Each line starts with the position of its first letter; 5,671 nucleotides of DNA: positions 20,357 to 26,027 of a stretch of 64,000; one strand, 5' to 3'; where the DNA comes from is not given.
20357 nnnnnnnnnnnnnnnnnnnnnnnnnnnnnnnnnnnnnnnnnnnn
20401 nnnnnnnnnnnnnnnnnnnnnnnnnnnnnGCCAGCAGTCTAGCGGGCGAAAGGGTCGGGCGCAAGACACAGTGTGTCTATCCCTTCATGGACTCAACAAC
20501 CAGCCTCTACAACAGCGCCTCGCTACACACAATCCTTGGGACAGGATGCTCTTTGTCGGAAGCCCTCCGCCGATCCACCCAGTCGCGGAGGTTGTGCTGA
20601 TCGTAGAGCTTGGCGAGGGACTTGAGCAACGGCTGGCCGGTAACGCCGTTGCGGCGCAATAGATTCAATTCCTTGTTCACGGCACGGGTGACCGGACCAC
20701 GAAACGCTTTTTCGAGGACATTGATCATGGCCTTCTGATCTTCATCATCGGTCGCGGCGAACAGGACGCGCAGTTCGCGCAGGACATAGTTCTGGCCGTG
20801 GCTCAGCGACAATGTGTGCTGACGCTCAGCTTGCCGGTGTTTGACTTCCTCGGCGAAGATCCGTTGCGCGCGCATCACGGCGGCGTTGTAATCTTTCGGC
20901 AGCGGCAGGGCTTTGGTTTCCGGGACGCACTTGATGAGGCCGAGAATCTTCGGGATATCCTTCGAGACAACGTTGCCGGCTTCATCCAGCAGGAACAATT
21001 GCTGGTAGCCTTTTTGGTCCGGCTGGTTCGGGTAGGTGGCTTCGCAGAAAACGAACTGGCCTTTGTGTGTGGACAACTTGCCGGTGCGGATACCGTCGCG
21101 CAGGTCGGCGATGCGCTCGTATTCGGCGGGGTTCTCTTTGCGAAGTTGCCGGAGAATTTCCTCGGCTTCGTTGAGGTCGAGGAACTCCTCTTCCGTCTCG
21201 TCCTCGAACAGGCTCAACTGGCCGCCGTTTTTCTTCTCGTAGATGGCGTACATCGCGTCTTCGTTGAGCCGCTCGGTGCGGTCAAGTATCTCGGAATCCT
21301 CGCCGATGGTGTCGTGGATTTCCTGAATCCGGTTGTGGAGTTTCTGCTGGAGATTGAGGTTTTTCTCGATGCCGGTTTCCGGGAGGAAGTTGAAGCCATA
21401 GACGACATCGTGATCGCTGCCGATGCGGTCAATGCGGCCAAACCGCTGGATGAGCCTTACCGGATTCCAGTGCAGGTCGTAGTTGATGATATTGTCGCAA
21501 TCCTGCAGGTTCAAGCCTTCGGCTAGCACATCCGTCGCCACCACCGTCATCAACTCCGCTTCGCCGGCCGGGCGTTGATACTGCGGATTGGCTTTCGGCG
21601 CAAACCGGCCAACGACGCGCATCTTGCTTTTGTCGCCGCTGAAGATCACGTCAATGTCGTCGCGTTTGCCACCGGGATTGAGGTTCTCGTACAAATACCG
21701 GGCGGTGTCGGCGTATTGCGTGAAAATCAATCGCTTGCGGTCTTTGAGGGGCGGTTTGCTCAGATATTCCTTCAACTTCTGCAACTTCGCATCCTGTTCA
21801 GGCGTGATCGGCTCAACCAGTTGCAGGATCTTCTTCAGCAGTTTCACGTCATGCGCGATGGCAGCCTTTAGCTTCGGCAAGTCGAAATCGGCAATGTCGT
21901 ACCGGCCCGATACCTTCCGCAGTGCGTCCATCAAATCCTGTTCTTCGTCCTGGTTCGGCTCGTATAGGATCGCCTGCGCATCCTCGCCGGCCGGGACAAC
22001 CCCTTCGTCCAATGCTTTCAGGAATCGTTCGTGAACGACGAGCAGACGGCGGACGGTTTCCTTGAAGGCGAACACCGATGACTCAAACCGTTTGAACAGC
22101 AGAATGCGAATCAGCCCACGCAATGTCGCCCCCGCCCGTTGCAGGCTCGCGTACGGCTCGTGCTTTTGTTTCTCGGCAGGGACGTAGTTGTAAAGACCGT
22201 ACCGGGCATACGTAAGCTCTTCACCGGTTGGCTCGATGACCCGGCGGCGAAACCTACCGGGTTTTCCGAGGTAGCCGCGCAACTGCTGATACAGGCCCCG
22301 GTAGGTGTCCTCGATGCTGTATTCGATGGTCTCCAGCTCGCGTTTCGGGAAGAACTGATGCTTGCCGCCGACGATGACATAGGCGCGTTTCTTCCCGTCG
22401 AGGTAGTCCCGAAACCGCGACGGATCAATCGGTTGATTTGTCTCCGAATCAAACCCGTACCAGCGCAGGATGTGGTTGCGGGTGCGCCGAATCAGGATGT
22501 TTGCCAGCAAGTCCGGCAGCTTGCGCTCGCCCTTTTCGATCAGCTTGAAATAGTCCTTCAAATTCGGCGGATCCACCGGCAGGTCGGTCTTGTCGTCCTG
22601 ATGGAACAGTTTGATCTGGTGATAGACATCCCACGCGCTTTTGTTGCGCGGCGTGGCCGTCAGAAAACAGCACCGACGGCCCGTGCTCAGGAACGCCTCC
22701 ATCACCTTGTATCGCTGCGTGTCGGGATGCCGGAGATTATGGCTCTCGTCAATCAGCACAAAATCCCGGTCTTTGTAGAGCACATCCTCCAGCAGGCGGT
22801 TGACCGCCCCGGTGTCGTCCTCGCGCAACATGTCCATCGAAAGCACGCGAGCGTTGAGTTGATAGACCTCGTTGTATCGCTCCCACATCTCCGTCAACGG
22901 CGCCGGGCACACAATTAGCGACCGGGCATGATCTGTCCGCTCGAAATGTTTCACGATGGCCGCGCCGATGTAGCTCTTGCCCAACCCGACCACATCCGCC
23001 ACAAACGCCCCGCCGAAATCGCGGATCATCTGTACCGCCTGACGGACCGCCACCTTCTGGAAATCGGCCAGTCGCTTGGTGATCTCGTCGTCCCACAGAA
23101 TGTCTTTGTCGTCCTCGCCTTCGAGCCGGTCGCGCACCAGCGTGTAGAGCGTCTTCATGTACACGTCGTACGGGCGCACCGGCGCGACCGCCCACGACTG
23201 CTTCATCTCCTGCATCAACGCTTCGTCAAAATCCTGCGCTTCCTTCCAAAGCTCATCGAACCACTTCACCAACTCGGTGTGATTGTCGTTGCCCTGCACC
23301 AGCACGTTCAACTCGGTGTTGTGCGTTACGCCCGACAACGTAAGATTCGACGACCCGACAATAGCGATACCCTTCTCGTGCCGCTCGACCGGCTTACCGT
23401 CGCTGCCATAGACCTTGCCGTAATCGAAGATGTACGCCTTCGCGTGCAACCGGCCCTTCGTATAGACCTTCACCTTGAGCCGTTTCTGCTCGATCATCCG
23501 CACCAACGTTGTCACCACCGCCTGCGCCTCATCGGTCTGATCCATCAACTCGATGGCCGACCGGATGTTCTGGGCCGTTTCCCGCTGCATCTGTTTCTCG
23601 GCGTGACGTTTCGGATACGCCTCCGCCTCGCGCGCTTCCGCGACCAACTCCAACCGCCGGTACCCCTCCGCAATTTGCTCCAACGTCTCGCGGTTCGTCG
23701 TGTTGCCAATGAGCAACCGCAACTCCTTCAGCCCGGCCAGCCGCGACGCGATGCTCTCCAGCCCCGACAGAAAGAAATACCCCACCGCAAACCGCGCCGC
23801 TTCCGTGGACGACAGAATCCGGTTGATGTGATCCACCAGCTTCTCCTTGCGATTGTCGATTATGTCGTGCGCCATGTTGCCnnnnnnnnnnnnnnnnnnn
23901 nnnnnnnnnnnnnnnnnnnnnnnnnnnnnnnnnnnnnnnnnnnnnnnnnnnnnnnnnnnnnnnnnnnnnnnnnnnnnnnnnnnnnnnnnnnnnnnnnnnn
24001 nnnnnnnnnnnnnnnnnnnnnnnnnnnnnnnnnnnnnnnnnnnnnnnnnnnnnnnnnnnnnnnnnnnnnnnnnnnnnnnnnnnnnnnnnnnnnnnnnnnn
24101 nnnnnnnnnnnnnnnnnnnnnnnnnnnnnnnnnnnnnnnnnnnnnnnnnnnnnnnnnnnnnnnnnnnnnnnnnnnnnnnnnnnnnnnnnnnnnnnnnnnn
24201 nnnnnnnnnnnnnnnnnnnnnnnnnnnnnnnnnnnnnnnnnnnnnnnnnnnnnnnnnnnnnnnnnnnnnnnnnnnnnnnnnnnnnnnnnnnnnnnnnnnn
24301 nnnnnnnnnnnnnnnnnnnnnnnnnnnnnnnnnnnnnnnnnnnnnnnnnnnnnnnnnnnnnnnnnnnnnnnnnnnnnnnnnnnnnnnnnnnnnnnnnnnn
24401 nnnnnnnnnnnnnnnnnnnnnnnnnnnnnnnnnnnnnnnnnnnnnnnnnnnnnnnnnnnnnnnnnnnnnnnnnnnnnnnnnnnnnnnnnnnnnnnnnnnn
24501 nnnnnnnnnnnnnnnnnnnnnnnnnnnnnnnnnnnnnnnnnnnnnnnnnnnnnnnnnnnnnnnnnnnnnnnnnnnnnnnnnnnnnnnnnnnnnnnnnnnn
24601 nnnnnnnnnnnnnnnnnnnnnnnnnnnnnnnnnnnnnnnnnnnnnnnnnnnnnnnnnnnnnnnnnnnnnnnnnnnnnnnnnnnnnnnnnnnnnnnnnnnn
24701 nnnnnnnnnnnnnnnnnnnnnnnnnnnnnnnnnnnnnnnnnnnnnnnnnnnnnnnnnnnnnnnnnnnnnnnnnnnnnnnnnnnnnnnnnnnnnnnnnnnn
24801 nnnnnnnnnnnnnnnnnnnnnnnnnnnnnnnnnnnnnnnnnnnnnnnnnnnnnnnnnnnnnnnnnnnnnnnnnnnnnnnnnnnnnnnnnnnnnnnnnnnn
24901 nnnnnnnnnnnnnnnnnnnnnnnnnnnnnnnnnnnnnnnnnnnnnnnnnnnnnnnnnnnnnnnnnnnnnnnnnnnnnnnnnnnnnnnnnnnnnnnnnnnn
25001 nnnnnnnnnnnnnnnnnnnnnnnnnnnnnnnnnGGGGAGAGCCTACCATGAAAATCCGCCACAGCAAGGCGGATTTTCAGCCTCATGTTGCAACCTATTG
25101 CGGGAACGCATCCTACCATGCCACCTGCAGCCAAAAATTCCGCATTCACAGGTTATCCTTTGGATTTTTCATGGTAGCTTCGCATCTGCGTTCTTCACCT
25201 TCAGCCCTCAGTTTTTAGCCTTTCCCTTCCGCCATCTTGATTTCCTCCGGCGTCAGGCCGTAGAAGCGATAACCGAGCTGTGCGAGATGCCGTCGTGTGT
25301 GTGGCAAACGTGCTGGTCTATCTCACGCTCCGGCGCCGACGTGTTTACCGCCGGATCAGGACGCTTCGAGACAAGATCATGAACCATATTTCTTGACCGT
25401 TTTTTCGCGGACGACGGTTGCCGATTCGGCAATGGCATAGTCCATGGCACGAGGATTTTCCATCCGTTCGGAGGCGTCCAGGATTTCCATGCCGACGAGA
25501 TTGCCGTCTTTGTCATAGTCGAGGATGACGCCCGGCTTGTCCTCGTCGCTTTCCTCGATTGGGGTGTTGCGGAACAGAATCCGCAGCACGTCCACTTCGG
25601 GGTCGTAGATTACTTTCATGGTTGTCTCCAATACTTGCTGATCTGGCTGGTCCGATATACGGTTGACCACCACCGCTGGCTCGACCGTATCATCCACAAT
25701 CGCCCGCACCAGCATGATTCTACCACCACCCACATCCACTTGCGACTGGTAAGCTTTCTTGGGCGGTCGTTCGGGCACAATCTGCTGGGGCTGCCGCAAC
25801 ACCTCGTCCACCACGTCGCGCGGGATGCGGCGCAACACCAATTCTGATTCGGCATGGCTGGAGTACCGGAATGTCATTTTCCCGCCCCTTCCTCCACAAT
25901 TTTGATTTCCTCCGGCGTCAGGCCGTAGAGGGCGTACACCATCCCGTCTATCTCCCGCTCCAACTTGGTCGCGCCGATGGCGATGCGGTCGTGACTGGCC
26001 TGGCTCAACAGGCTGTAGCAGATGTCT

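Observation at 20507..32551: Candidate DISARM-like / novel restriction-type defence island: fused PLD-nuclease-SNF2 helicase, DUF4143 AAA ATPase and a 1305-aa PglX/MmeI-like adenine methyltransferase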

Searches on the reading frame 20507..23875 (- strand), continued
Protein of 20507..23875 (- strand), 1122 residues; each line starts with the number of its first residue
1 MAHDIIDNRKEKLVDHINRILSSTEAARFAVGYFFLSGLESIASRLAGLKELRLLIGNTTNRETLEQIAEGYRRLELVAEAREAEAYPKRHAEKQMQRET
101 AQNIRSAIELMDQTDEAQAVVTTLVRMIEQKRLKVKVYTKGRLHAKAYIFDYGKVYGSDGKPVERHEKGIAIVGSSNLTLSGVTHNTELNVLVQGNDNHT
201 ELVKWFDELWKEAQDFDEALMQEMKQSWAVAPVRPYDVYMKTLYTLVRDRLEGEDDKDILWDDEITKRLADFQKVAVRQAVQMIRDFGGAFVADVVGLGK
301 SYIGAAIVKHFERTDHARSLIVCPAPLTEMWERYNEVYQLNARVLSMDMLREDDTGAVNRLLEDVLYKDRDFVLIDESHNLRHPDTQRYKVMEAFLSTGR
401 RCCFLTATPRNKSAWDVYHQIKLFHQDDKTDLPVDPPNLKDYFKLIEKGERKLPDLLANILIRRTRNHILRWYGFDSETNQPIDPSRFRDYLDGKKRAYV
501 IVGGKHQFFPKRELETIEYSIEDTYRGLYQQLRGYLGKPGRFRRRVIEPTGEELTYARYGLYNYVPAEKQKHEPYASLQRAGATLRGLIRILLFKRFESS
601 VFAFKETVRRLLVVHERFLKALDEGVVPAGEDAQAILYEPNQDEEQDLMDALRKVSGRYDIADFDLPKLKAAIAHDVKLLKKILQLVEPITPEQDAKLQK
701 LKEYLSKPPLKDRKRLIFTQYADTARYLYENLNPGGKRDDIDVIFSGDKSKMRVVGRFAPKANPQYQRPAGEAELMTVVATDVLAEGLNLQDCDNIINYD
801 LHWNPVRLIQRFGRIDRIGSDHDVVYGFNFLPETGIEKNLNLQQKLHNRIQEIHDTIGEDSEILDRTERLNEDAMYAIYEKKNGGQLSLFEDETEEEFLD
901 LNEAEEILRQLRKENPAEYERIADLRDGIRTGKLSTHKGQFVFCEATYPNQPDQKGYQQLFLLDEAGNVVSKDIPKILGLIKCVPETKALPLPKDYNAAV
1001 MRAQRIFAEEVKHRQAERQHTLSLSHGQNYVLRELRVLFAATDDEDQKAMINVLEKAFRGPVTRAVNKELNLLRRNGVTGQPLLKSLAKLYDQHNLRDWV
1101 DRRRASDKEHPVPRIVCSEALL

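Call 71: find_related_loci(query=window:20507-23875:-, collection=viral_contigs, flank=10000)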
Query window:20507-23875:- (1122 aa) in viral_contigs; peptide patterns used: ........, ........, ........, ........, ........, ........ (x = any residue, [..] = any of these).
2 stretches matched a pattern; 2 encode a relative of the query (tblastn E <= 1e-3); 2 distinct loci.
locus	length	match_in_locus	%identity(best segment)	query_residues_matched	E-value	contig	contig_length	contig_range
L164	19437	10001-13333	73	2-1122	0e+0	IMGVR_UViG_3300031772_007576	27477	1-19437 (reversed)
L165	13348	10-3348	71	2-1122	0e+0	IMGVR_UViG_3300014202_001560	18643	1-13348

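Call 89: search_protein_representatives(protein=window:20507-23875:-)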
Query: 1122 residues. Proteins with E-value up to 0.001 (for the whole library): 17688; up to 1e-10: 7857; up to 1e-30: 1763. The best 150 are listed.
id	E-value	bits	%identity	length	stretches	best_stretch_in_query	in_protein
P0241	0.0e+00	1630.0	65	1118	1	1-1122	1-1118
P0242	0.0e+00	1168.9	51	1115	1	1-1118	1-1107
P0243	0.0e+00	1144.2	54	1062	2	2-483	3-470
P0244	0.0e+00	1137.3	51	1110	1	3-1121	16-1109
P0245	0.0e+00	1030.9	51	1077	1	2-1122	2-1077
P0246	0.0e+00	1029.9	50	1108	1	3-1121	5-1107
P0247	3.4e-298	1008.4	48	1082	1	23-1118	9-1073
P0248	6.0e-293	991.1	46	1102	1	4-1121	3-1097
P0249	1.4e-280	950.1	47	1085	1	1-1122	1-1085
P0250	2.5e-279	946.0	62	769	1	3-754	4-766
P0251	5.9e-276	934.8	48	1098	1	3-1121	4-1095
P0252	1.8e-273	926.6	45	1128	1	4-1121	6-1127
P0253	4.2e-268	908.8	45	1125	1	4-1113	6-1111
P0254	1.2e-266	903.9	46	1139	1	3-1121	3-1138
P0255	1.8e-266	903.4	46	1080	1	1-1121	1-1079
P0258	2.8e-247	839.9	44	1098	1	2-1122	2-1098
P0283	3.0e-188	644.4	39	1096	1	187-1122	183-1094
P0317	5.2e-137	474.7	83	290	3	995-1122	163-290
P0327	1.1e-122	427.2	36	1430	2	509-1122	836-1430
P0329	1.4e-120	420.4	42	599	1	528-1122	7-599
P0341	5.5e-108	378.6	50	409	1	699-1122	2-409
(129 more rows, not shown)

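Call 91: predict_structure(alignment_id=A4)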
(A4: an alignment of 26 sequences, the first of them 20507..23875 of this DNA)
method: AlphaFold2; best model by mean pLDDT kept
length: 1122 residues; sequences in the alignment: 26
mean_pLDDT: 46.8   pTM: 0.32
mean pLDDT of the five models: 46.8, 45.6, 43.6, 43.5, 42.8
residues with pLDDT >= 90: 6; 70-90: 216; 50-70: 158; < 50: 742
segments of 3 or more residues with pLDDT < 50: 1-243, 256-266, 268-443, 459-478, 480-515, 541-544, 746-906, 920-935, 945-955, 974-993, 1013-1022, 1102-1122
pLDDT, mean of each block of 10 residues (from residue 1): 23 35 36 37 42 29 34 37 41 44 29 34 44 32 23 32 30 23 23 24 29 30 28 38 50 49 48 44 42 36 34 29 27 27 26 35 35 41 42 46 37 43 38 36 51 49 38 43 43 34 31 46 64 71 54 81 86 79 72 73 80 89 84 75 66 78 87 90 78 70 72 58 70 73 51 26 25 23 23 24 26 24 25 30 40 32 31 30 28 26 45 54 35 49 49 48 64 44 35 51 55 43 65 81 78 79 79 82 87 71 38 25 25
secondary structure, 60 per line:
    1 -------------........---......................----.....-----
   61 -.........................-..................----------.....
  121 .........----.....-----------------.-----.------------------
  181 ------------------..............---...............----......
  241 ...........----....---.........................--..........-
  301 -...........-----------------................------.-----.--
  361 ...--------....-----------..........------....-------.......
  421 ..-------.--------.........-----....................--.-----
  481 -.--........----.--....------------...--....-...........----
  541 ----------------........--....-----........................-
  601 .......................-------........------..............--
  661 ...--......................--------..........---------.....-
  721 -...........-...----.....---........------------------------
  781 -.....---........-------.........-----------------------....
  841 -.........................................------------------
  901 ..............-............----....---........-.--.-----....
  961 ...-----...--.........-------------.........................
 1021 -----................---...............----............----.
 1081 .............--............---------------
elements in order (helices of 4 or more, strands of 3 or more residues): H14-21 H25-46 E51-55 H62-86 H88-105 H116-129 E134-138 H199-212 H216-230 H235-251 H256-259 H263-287 E290-294 H295-299 H302-312 H330-345 E372-375 H387-396 E403-406 H414-422 H439-447 H453-472 H485-492 E500-503 E516-518 H521-524 H526-536 H557-564 H567-570 H576-599 H601-623 H631-638 H645-658 H666-687 H696-705 E715-719 H722-732 E741-745 H749-756 H782-786 H790-797 H805-813 H837-840 H842-882 H901-914 H916-927 E932-935 E939-946 E957-963 E969-971 H974-982 H996-1020 H1026-1041 H1045-1059 H1064-1075 H1080-1093 H1096-1107

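Call 94: find_encoding_contigs(protein=P0001, flank=10000, max_places=6)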
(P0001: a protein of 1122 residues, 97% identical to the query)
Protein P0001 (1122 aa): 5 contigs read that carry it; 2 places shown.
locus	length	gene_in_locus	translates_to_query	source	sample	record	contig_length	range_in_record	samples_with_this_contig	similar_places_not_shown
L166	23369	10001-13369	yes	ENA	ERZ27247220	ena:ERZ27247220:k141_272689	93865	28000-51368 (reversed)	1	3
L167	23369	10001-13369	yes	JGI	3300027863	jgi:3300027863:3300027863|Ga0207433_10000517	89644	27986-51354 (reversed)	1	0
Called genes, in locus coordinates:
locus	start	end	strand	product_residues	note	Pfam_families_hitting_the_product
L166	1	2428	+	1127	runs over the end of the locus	PF02384:N6_Mtase (faint), PF07669:Eco57I, PF12950:TaqI_C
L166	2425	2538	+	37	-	-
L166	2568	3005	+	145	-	PF05973:Gp49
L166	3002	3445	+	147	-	PF13443:HTH_26 (weak), PF13560:HTH_31 (weak), PF01381:HTH_3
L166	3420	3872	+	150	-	PF02556:SecB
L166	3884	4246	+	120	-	-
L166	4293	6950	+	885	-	PF13175:AAA_15 (faint), PF13304:AAA_21 (weak)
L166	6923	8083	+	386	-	PF04326:SLFN_AlbA_2, PF13749:HATPase_c_4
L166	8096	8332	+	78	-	-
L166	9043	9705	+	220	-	PF13635:DUF4143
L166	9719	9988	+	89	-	PF05635:23S_rRNA_IVP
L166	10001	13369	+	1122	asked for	PF04851:ResIII (faint), PF13091:PLDc_2, PF00176:SNF2-rel_dom (faint), PF00271:Helicase_C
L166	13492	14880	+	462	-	PF01139:RtcB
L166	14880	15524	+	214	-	PF07638:Sigma70_ECF, PF04542:Sigma70_r2, PF08281:Sigma70_r4_2, PF04545:Sigma70_r4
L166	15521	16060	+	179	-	PF13490:zf-HC2 (weak)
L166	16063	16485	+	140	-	-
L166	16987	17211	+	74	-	PF04845:PurA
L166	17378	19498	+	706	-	PF02706:Wzz, PF13807:GNVR, PF01656:CbiA, PF10609:ParA, PF13614:AAA_31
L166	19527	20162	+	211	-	PF02563:Poly_export, PF10531:SLBB, PF22461:SLBB_2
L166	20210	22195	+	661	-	PF04932:Wzy_C, PF00515:TPR_1 (faint), PF14559:TPR_19 (faint)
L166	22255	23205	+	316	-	PF01261:AP_endonuc_2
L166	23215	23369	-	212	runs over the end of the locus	PF07963:N_methyl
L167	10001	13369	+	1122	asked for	PF04851:ResIII (faint), PF13091:PLDc_2, PF00176:SNF2-rel_dom (faint), PF00271:Helicase_C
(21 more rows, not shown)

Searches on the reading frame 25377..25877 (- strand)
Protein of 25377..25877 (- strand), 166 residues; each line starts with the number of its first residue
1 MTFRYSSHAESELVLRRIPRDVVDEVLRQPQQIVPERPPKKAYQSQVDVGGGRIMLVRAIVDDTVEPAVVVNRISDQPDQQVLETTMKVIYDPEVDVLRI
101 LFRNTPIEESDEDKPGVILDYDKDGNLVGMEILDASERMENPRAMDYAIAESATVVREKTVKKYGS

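Call 10: search_protein_families(library=pfam, proteins=[window:25377-25877:-], max_evalue=0.01)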
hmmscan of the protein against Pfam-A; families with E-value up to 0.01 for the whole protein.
window:25377-25877:- (166 aa): 2 families
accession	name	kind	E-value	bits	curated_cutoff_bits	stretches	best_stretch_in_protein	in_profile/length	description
PF10049.14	DUF2283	-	6e-20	71.6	23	1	88-136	1-49/49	Protein of unknown function (DUF2283)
PF14076.12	DUF4258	-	0.0002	22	25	1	5-70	1-66/71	Domain of unknown function (DUF4258)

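Call 63: search_protein_families(library=ncbifam, proteins=[window:25377-25877:-], max_evalue=0.001)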
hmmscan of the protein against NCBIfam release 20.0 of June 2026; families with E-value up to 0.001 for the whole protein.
window:25377-25877:- (166 aa): 0 families
